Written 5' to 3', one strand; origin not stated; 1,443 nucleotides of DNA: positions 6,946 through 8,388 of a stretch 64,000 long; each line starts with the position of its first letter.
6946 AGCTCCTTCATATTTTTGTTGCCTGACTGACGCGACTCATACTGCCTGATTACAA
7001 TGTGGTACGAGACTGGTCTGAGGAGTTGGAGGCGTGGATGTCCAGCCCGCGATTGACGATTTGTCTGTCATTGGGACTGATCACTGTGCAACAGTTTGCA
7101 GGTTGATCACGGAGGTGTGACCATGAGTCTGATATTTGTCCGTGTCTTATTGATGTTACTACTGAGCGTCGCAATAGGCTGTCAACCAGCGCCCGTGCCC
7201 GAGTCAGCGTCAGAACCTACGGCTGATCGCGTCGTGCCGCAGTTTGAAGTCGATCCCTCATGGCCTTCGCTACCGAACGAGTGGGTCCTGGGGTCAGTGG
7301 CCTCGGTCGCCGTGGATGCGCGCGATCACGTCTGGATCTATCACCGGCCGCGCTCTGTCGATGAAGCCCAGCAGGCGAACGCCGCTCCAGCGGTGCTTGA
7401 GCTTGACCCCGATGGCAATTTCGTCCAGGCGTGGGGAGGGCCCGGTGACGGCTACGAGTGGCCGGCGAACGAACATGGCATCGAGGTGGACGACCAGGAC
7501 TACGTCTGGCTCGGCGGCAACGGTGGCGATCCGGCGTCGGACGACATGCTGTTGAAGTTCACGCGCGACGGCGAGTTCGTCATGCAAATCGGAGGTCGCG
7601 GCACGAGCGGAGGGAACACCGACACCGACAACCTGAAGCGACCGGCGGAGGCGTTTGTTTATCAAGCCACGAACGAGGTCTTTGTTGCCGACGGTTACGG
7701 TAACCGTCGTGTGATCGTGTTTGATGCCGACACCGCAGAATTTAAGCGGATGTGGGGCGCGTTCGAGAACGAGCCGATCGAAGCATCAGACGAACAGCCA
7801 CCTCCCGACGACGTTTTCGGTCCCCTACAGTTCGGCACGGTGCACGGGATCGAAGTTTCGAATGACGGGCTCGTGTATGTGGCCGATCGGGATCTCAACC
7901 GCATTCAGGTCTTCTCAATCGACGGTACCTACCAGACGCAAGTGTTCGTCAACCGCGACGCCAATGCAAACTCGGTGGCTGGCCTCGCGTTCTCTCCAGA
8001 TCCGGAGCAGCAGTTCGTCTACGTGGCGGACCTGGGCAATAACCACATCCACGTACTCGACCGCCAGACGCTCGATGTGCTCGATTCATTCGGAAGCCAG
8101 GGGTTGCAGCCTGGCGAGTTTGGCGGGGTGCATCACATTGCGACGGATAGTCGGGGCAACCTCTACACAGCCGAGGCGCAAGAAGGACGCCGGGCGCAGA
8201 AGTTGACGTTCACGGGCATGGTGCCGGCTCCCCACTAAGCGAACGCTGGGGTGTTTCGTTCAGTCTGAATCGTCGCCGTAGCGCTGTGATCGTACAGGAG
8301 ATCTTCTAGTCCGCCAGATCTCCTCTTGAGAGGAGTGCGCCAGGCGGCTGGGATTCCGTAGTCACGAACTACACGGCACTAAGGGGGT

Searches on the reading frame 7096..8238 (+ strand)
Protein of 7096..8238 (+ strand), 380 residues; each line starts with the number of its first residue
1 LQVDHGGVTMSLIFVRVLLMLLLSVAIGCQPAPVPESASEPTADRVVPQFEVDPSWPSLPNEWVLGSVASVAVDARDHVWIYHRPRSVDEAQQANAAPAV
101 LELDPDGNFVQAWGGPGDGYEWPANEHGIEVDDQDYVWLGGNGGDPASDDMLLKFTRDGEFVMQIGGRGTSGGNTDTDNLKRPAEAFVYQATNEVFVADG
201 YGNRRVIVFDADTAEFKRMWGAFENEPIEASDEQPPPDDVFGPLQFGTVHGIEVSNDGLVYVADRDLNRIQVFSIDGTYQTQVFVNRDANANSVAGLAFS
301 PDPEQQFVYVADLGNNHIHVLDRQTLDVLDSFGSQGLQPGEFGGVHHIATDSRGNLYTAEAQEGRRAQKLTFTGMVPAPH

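Call 12: search_protein_families(library=pfam, proteins=[window:7096-8238:+], max_evalue=0.001)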
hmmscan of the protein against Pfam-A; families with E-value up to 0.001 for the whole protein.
window:7096-8238:+ (380 aa): 2 families
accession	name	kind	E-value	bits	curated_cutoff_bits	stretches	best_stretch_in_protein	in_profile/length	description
PF01436.27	NHL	-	7.7e-10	38.8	20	1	249-273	4-28/28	NHL repeat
PF10282.15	Lactonase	-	4.2e-05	23.4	21.7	1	251-324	248-321/344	Lactonase, 7-bladed beta-propeller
